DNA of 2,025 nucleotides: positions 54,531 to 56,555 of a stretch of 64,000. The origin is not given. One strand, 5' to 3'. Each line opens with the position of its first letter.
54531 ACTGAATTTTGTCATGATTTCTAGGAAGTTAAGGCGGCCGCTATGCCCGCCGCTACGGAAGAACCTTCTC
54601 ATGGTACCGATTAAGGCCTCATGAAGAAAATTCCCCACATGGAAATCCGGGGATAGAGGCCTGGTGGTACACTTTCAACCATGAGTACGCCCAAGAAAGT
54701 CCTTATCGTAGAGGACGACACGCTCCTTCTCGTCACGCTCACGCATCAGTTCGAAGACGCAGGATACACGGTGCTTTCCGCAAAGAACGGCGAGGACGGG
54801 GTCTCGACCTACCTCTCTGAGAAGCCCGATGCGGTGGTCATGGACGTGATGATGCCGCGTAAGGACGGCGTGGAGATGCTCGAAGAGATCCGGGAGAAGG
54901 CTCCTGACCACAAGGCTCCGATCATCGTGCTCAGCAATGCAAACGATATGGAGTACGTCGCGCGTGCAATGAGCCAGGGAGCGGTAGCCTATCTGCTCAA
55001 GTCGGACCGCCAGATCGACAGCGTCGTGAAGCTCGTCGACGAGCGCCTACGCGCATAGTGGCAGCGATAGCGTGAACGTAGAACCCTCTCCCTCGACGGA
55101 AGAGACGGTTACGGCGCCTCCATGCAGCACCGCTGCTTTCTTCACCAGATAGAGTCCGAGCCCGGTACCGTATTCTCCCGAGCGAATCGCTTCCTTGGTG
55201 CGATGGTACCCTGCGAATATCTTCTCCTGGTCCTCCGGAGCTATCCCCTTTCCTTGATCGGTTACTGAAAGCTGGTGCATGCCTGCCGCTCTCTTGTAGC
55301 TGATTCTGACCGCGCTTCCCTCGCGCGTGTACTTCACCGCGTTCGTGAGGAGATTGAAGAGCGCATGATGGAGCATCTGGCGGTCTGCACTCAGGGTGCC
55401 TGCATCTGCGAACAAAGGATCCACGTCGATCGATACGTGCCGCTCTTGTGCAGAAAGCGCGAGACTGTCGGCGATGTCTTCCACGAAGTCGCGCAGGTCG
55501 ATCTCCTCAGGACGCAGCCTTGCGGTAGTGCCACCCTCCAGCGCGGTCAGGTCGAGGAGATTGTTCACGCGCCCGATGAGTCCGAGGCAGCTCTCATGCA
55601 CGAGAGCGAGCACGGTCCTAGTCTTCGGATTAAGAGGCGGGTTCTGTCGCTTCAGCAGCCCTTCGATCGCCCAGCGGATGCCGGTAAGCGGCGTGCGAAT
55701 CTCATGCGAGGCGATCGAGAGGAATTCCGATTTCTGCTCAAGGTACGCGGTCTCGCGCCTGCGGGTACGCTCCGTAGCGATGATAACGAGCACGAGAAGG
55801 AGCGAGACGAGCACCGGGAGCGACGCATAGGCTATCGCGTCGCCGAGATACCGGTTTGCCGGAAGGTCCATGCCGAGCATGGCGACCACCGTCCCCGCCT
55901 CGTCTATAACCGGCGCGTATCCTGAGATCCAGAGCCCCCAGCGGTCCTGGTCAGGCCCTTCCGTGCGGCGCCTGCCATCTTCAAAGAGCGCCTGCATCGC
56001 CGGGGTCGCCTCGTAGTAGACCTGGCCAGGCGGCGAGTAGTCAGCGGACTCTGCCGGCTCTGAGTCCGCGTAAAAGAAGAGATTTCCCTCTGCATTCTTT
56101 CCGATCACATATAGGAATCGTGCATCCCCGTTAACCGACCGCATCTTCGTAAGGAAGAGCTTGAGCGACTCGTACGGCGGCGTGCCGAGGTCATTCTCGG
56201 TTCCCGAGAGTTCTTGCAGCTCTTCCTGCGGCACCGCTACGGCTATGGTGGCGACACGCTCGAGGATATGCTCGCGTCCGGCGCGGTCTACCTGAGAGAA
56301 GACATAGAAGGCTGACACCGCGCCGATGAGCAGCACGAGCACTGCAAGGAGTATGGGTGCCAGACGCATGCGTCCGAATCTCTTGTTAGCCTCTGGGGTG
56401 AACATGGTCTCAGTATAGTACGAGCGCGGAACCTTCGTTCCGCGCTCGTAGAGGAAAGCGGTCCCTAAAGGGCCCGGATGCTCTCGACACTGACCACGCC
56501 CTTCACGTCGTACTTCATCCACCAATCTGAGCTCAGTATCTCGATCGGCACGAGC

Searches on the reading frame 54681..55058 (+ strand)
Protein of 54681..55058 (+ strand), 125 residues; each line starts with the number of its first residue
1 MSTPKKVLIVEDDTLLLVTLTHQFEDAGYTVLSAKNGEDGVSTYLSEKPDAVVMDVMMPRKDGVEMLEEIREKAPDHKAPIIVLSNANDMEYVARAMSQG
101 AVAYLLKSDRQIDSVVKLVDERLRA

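Call 32: search_protein_families(library=pfam, proteins=[window:54681-55058:+], max_evalue=0.001)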
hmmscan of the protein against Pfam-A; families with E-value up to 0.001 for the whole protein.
window:54681-55058:+ (125 aa): 1 family
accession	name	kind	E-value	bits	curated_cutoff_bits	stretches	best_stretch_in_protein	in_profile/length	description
PF00072.30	Response_reg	-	9.2e-25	87.4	30.2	1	7-108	1-100/111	Response regulator receiver domain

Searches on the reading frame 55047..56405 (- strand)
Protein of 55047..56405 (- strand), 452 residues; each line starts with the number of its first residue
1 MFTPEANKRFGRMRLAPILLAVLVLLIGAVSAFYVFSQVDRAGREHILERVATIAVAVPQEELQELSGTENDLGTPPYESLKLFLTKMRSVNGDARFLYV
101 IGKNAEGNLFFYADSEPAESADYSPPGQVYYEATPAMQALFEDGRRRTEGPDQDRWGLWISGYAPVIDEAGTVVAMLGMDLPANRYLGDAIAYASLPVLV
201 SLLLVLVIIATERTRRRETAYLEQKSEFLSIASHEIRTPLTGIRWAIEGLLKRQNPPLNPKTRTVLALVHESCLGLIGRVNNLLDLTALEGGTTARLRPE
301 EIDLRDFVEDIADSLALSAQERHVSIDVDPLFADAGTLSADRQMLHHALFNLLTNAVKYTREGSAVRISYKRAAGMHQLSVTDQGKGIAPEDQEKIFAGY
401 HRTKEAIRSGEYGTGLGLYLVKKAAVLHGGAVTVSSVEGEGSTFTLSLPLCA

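Call 32: search_protein_families(library=pfam, proteins=[window:55047-56405:-], max_evalue=0.001)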
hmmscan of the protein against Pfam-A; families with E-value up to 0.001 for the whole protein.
window:55047-56405:- (452 aa): 4 families
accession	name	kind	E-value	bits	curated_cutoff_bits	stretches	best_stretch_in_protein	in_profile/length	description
PF02518.31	HATPase_c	-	3.2e-27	95.6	26.4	1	341-450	2-109/111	Histidine kinase-, DNA gyrase B-, and HSP90-like ATPase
PF00512.31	HisKA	-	4e-13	49.6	26.9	1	224-292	1-66/66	His Kinase A (phospho-acceptor) domain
PF13581.12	HATPase_c_2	-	0.0001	22.7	27.4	1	335-425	22-109/127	Histidine kinase-like ATPase domain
PF13589.12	HATPase_c_3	-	0.00062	20.2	25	1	346-437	4-93/137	Histidine kinase-, DNA gyrase B-, and HSP90-like ATPase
